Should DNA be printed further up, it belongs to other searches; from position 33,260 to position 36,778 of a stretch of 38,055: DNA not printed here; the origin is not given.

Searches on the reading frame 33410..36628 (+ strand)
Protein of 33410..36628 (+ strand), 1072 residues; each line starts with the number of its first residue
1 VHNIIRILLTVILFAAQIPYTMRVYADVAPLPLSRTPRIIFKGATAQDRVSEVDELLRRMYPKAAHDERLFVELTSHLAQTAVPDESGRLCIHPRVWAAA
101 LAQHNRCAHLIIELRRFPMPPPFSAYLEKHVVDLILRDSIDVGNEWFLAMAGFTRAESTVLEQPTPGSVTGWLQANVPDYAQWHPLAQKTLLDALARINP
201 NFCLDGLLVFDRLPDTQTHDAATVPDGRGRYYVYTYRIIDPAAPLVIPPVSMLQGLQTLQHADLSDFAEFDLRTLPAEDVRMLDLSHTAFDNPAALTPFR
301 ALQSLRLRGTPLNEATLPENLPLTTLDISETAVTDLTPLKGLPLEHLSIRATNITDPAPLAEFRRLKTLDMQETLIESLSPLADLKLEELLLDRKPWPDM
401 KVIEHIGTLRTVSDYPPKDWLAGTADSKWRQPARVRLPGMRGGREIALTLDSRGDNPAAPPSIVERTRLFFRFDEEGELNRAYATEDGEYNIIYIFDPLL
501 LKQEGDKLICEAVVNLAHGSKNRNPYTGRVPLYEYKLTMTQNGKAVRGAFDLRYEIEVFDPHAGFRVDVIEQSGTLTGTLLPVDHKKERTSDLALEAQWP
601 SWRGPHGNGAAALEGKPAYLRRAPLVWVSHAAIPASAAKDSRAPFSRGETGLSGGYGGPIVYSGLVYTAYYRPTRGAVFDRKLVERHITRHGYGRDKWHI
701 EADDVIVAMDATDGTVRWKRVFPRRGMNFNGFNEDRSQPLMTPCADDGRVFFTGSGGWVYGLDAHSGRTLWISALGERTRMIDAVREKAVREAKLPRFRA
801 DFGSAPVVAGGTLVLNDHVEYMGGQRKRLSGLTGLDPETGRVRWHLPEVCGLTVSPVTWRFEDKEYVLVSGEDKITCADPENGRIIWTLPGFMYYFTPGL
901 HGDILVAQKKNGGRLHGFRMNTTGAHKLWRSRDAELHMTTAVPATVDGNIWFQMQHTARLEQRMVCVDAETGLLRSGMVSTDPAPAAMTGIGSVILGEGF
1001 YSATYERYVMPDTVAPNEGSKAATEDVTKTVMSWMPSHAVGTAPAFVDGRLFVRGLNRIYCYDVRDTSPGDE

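Call 7: search_protein_families(library=pfam, proteins=[window:33410-36628:+], max_evalue=0.00001)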
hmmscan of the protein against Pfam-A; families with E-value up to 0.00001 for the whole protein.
window:33410-36628:+ (1072 aa): 2 families
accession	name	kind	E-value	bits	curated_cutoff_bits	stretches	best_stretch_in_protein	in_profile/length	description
PF13360.13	PQQ_2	-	5.4e-18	65.9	27.6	2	703-846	42-144/233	Outer membrane protein assembly factor BamB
PF12799.13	LRR_4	-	5.3e-07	30.1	27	0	344-383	3-43/44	Leucine Rich repeats (2 copies)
